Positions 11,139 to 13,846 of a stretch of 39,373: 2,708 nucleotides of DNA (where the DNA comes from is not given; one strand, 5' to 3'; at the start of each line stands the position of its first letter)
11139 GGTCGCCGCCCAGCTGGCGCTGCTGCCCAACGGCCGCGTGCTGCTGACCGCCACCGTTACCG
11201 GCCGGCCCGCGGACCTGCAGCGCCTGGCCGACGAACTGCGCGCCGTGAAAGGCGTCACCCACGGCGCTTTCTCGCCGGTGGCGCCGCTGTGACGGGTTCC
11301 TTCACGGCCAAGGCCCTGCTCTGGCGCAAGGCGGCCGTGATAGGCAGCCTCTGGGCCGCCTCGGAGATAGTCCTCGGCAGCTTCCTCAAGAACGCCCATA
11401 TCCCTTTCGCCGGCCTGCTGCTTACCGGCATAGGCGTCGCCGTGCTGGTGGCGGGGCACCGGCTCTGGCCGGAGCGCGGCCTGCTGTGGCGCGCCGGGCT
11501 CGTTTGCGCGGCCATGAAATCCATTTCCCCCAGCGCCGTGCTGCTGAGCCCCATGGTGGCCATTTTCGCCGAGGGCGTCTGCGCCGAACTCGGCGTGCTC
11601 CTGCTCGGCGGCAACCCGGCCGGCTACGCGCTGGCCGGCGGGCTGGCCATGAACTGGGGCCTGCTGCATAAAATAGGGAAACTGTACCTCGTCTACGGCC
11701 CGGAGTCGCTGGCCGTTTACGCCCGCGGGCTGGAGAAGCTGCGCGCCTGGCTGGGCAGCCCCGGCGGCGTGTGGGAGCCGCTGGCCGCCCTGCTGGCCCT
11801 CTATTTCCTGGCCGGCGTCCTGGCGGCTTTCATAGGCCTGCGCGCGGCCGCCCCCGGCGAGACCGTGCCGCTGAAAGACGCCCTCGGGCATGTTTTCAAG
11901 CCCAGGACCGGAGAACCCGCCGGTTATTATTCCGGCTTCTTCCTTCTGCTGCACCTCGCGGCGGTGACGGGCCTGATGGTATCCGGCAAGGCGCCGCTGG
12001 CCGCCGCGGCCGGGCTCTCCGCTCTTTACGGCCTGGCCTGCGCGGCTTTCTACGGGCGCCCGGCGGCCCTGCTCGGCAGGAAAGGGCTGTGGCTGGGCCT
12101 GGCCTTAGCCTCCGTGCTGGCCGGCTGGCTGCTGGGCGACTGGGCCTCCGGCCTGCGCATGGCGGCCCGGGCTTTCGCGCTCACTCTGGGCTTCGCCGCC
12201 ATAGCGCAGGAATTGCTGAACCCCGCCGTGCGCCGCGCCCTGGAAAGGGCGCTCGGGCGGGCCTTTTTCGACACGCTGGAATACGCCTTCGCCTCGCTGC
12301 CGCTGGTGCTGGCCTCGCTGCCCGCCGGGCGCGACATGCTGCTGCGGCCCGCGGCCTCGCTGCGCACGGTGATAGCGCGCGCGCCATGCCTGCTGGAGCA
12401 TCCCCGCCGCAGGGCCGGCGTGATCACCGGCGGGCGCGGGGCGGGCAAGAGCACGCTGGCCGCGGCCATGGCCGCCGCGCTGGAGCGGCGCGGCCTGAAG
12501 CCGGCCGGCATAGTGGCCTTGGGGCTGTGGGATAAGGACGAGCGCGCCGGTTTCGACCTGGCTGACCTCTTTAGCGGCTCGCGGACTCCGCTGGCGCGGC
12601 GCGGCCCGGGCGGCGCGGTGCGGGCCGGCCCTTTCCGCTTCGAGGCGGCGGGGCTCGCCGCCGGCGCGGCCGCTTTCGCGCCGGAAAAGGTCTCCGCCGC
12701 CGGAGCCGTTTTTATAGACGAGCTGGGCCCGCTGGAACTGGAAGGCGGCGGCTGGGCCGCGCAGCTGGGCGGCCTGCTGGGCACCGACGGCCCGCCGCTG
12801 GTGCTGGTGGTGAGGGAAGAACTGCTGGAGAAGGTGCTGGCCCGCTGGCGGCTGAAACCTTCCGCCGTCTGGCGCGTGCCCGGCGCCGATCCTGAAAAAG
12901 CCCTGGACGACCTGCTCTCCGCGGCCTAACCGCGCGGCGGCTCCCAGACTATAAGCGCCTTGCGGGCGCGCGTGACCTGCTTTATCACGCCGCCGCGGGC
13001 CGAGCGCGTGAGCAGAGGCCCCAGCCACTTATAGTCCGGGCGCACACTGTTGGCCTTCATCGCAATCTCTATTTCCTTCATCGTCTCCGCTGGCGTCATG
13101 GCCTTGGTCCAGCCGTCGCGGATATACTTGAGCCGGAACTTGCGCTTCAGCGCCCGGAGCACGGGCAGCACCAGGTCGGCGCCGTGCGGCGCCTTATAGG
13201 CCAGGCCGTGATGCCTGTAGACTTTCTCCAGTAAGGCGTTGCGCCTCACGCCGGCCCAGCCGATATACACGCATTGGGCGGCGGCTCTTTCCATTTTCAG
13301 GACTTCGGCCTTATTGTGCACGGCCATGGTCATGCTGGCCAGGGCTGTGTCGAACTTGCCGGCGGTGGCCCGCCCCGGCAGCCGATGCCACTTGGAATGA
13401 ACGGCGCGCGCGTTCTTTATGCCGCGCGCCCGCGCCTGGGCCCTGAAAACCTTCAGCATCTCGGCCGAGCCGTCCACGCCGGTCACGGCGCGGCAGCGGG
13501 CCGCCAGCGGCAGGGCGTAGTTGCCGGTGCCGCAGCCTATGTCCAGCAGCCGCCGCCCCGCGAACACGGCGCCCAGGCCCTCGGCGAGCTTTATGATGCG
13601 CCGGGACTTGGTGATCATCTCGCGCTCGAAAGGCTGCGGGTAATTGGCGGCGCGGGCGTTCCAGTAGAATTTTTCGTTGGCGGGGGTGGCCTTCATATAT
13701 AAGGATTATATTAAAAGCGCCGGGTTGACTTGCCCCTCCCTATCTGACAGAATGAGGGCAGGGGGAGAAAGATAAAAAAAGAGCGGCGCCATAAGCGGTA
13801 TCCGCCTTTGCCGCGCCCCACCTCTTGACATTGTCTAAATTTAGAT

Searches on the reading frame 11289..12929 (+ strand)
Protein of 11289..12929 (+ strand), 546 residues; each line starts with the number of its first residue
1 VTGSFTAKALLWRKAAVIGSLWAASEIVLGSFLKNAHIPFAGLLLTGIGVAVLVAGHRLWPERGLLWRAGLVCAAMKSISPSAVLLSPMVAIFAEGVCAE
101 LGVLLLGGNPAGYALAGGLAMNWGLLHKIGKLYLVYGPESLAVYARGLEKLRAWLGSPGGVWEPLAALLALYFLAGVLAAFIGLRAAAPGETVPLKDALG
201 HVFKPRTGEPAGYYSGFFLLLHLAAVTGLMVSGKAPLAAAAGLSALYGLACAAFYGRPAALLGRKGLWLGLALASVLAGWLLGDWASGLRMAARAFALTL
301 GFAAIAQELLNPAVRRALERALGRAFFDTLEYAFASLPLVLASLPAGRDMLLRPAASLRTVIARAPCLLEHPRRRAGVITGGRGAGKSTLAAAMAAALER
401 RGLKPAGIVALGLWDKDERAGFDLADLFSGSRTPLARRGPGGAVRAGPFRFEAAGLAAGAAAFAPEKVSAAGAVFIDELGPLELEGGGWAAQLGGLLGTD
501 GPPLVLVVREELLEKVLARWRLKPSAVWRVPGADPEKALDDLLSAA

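Call 65: search_protein_families(library=pfam, proteins=[window:11289-12929:+], max_evalue=0.001)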
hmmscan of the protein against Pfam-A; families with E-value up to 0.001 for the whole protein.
window:11289-12929:+ (546 aa): 2 families
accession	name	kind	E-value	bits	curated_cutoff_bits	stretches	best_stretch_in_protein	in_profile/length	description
PF03266.21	NTPase_1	-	2.1e-16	60.7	23.9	1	378-521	3-145/168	NTPase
PF10649.15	DUF2478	-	8e-06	25.9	22.3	1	382-514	7-136/159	Protein of unknown function (DUF2478)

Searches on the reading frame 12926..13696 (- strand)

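Call 65: search_protein_families(library=pfam, proteins=[window:12926-13696:-], max_evalue=0.001)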
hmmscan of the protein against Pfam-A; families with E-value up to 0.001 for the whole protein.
window:12926-13696:- (256 aa): 9 families
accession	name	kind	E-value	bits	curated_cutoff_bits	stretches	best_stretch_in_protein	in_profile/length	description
PF13649.12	Methyltransf_25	-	7.4e-15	55.9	27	1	51-134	2-84/97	Methyltransferase domain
PF13847.12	Methyltransf_31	-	3.8e-12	46.5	27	1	47-134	4-95/145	Methyltransferase domain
PF08241.18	Methyltransf_11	-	5.2e-11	43.5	21.2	1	51-125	1-71/95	Methyltransferase domain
PF08242.18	Methyltransf_12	-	4.9e-09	37.3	30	1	51-126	1-77/98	Methyltransferase domain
PF13489.12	Methyltransf_23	-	2.1e-07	31.3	27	1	44-124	20-91/164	Methyltransferase domain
PF01209.24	Ubie_methyltran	-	2.4e-06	27.5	20.1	1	43-122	44-124/233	ubiE/COQ5 methyltransferase family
PF05175.20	MTS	-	4.9e-05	23.5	23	1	46-102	31-89/170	Methyltransferase small domain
PF02353.26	CMAS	-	0.00067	19.5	27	1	44-108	60-126/273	Mycolic acid cyclopropane synthetase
PF08003.17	Methyltransf_9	-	0.00074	19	23.8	1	46-132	115-199/315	Protein of unknown function (DUF1698)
